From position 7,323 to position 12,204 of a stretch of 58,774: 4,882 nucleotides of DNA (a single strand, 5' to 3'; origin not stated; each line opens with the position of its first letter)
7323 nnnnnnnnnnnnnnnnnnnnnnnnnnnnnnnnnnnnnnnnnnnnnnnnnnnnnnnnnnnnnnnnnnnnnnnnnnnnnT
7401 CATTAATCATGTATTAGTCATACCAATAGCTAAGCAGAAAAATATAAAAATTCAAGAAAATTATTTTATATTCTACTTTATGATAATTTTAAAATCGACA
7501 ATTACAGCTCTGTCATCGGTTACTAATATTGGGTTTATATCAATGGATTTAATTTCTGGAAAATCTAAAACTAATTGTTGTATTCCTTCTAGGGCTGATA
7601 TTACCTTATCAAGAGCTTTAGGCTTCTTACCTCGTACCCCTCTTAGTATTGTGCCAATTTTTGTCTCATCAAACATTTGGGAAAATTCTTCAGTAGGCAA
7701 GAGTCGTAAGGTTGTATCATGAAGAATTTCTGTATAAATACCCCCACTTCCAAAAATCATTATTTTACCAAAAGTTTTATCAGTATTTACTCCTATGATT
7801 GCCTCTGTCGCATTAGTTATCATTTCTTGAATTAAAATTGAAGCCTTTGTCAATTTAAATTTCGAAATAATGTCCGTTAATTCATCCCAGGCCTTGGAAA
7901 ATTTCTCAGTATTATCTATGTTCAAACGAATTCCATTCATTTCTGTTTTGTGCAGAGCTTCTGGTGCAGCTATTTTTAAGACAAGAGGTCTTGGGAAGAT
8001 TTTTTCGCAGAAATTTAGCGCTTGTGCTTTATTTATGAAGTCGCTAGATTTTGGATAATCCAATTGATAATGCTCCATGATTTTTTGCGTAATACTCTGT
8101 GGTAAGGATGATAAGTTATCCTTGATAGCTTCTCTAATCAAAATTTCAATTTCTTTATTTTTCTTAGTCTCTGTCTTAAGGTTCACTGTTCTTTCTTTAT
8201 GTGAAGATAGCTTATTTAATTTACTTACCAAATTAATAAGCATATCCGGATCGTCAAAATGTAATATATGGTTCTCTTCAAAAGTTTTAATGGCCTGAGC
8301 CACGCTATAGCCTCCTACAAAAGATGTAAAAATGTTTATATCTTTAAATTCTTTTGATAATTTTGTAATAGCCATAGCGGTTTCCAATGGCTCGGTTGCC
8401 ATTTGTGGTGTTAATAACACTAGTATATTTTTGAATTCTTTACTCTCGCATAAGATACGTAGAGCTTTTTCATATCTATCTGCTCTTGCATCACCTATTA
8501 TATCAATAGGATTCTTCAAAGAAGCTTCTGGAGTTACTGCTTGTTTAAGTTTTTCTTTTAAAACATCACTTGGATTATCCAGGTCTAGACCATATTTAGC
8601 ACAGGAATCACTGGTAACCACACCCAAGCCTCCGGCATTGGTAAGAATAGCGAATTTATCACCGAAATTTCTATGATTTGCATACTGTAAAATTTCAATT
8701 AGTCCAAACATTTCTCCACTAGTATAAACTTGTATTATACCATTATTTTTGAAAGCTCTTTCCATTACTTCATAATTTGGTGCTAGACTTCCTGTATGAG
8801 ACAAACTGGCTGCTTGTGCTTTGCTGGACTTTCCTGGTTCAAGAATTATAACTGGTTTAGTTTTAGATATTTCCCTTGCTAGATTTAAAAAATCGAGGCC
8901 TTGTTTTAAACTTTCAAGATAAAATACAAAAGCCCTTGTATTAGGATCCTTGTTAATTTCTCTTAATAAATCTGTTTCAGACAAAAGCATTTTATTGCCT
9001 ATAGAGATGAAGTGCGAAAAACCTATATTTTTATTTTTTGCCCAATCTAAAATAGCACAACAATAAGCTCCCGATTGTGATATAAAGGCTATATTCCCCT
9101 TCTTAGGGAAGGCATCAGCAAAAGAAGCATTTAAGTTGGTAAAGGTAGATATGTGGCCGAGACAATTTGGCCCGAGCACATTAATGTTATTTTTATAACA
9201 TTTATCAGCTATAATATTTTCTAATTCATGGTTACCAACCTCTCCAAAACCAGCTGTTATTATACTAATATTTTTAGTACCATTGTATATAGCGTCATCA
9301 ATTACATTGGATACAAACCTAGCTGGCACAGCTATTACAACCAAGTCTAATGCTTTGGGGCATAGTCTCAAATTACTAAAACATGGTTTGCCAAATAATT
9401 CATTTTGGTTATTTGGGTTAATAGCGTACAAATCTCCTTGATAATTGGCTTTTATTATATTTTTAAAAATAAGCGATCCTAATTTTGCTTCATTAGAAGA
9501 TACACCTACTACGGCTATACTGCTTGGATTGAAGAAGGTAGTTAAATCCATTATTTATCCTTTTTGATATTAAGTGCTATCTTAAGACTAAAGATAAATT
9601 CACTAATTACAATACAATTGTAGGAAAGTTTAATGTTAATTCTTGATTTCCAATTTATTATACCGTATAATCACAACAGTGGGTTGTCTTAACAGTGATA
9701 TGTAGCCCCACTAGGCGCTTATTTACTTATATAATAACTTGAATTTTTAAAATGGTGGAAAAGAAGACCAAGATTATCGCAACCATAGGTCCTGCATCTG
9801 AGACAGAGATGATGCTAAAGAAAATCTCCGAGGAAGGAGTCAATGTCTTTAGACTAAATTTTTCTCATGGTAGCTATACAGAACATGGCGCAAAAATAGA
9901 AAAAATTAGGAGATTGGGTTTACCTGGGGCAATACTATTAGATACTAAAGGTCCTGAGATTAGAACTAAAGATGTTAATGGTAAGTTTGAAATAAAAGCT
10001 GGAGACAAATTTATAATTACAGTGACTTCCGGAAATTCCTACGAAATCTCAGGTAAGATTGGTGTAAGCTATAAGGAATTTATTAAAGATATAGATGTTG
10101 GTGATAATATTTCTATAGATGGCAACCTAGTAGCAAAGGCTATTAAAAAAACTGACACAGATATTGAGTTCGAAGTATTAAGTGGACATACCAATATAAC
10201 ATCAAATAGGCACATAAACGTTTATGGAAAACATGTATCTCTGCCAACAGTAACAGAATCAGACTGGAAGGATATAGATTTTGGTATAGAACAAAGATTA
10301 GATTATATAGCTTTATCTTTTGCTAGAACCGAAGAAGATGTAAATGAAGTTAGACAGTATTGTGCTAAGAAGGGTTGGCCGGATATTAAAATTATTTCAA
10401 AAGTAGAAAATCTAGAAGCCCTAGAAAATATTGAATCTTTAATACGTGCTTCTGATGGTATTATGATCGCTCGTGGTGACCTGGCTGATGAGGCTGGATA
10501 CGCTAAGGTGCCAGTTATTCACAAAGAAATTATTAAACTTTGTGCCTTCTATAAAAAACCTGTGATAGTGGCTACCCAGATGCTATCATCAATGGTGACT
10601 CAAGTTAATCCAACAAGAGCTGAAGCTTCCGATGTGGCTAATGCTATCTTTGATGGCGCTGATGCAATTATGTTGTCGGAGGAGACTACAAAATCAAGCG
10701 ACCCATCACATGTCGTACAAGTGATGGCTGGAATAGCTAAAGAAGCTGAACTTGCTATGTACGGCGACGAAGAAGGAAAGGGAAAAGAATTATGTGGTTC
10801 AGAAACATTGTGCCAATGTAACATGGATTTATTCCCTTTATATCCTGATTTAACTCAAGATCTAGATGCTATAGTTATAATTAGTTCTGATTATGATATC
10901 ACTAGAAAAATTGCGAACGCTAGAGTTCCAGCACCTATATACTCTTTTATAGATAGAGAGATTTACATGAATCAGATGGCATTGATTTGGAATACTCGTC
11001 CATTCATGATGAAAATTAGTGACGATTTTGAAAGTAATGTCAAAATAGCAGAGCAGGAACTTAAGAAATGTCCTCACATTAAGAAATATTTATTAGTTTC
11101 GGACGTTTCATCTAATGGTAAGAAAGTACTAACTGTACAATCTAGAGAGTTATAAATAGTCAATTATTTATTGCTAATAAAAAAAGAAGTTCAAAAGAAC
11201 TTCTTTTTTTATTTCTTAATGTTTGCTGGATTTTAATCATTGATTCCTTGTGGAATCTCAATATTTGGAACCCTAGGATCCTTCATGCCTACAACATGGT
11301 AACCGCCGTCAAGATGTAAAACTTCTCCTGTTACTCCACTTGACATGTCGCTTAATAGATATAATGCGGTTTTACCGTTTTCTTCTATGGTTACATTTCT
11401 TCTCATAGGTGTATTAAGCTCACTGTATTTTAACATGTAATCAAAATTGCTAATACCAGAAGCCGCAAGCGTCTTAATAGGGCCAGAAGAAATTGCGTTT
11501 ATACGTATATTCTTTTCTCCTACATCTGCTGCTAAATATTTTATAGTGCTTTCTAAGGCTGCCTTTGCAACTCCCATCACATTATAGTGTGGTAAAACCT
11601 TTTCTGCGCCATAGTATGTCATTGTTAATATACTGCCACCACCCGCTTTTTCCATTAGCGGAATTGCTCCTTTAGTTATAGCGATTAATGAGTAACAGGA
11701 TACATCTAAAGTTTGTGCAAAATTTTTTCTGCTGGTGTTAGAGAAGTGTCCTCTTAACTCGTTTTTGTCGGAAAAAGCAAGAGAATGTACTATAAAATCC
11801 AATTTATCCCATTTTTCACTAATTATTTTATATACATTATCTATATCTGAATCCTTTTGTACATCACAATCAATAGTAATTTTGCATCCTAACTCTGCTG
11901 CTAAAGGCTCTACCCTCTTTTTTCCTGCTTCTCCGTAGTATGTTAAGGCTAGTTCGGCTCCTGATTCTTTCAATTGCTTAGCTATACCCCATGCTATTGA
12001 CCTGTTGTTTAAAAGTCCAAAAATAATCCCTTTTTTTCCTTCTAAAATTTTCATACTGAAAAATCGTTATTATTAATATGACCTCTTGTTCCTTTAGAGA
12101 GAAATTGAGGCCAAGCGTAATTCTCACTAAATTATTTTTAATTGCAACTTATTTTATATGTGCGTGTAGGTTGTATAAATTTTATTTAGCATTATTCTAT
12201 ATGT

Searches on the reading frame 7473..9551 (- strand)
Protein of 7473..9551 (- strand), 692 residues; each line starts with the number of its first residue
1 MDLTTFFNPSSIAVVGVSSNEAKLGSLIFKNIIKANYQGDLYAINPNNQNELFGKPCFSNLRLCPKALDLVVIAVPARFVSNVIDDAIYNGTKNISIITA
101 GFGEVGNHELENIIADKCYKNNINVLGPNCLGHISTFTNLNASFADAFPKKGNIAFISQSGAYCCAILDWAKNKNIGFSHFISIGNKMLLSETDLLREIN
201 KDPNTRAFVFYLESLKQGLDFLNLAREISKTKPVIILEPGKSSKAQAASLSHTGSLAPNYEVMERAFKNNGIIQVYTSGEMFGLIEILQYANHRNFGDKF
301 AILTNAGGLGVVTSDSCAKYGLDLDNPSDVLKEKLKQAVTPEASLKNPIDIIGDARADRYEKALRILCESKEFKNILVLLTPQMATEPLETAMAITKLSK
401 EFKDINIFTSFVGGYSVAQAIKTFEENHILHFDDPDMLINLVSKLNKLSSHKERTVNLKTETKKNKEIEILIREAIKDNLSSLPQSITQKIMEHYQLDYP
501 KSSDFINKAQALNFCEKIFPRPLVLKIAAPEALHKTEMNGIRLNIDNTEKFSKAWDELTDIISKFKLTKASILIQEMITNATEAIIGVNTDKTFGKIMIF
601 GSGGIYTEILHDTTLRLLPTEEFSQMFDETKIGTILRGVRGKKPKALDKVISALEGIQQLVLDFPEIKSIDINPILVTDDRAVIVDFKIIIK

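Call 25: search_protein_families(library=ncbifam, proteins=[window:7473-9551:-], max_evalue=0.00001)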
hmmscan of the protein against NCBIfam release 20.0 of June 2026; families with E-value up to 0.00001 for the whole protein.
window:7473-9551:- (692 aa): 6 families
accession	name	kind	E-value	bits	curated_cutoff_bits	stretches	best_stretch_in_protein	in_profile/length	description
TIGR02717.1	AcCoA-syn-alpha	equivalog_domain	2.3e-141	471.5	567.15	1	3-447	1-445/447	acetate--CoA ligase alpha subunit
NF045493.1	HydDutCoALig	equivalog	1.9e-127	426.7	1300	1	4-690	4-697/698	4-hydroxybutyrate--CoA ligase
NF045492.1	HydPropCoALig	equivalog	2.2e-105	353.5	1300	2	3-438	248-686/700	3-hydroxypropionate--CoA ligase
NF045494.1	AcCoALig_Archglob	equivalog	1.9e-100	337.2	1200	2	2-448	217-662/665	acetate--CoA ligase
NF004230.0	PRK05678.1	equivalog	5.8e-13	48.7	336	1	69-210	67-206/291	succinate--CoA ligase subunit alpha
TIGR01019.1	sucCoAalpha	subfamily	9.4e-11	41.6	353.2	1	69-240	65-234/286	succinate--CoA ligase subunit alpha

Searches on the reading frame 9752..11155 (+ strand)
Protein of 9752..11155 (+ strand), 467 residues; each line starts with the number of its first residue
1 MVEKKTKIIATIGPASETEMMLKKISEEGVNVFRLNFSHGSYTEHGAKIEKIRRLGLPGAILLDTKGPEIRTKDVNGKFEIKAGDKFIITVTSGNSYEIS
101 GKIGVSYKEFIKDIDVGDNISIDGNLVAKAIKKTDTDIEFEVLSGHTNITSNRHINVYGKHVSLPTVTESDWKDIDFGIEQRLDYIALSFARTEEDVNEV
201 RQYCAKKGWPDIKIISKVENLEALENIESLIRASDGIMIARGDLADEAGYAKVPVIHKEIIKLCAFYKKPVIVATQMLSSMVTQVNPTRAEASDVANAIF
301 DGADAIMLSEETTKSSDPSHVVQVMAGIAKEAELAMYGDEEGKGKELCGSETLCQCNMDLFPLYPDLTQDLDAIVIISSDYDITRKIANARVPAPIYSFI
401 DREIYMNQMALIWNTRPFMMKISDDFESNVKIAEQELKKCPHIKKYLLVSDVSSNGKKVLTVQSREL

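Call 25: search_protein_families(library=ncbifam, proteins=[window:9752-11155:+], max_evalue=0.00001)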
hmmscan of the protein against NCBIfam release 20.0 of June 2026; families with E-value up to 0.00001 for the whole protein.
window:9752-11155:+ (467 aa): 7 families
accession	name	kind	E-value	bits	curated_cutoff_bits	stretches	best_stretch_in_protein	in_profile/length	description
NF004491.0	PRK05826.1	subfamily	2.2e-128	428.8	432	1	2-445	3-449/477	pyruvate kinase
TIGR01064.1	pyruv_kin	equivalog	1.3e-127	426.2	306.4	1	4-441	1-445/476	pyruvate kinase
NF004978.0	PRK06354.1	subfamily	3.4e-108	362.6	462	1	3-435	7-442/590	pyruvate kinase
NF006664.0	PRK09206.1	equivalog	5.6e-97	325.2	686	1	4-433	2-433/470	pyruvate kinase PykF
NF004886.0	PRK06247.1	subfamily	7.6e-95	318.3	623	1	3-439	4-438/476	pyruvate kinase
NF005234.0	PRK06739.1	equivalog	2.6e-70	237.2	564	1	9-333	6-329/352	pyruvate kinase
NF011314.0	PRK14725.1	equivalog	4.4e-44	150.8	642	1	81-308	335-573/614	pyruvate kinase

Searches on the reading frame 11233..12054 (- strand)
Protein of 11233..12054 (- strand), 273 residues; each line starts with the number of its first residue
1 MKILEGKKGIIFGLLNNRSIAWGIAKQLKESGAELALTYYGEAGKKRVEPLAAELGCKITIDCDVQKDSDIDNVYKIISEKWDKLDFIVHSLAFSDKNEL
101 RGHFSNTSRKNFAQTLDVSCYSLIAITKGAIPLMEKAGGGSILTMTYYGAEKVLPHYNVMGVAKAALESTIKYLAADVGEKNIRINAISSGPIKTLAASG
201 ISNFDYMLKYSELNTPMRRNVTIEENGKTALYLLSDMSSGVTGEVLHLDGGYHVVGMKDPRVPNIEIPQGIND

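Call 25: search_protein_families(library=ncbifam, proteins=[window:11233-12054:-], max_evalue=0.00001)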
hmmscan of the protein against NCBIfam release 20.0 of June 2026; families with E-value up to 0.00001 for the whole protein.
window:11233-12054:- (273 aa): 175 families (the best 25 are shown)
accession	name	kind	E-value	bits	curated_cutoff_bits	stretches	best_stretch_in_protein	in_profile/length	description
NF006019.0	PRK08159.1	equivalog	6.6e-125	415.7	452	1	2-267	6-269/272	enoyl-ACP reductase FabI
NF005078.0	PRK06505.1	equivalog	2.9e-106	354.5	446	1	2-260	3-259/271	enoyl-ACP reductase FabI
NF006266.0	PRK08415.1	equivalog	3.6e-104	347.9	441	1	3-259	2-256/274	enoyl-ACP reductase FabI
NF005145.0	PRK06603.1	equivalog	1e-95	320.1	456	1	2-257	4-257/260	enoyl-ACP reductase FabI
NF005717.0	PRK07533.1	equivalog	4.3e-95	318.3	337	1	2-255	7-258/259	enoyl-ACP reductase FabI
NF006369.1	PRK08594.1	equivalog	5.7e-92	307.7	370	1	2-255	2-255/256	enoyl-ACP reductase FabI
NF005615.0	PRK07370.1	equivalog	7.1e-92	307.3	391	1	4-257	5-259/259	enoyl-ACP reductase FabI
NF005422.0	PRK06997.1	equivalog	1.2e-91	306.7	440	1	1-256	1-255/262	enoyl-ACP reductase FabI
NF006428.0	PRK08690.1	equivalog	2.6e-85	285.8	462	1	1-256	1-256/261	enoyl-ACP reductase FabI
NF004748.0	PRK06079.1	equivalog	2.3e-82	276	362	1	2-254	3-251/252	enoyl-ACP reductase FabI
NF005938.0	PRK07984.1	equivalog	2.8e-79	266.1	477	1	1-259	1-258/262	enoyl-ACP reductase FabI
NF005908.0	PRK07889.1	equivalog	4.4e-62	210.1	299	1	1-256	2-255/256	enoyl-ACP reductase FabI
NF040631.2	InhA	exception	2.7e-42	145.1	430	1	3-251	2-257/257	NADH-dependent enoyl-ACP reductase InhA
NF004957.0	PRK06300.1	equivalog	6.5e-42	143.8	356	1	68-260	103-293/299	enoyl-[acyl-carrier-protein] reductase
NF005975.0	PRK08063.1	equivalog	4.7e-38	130.9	328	1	16-255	12-249/250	enoyl-[acyl-carrier-protein] reductase FabL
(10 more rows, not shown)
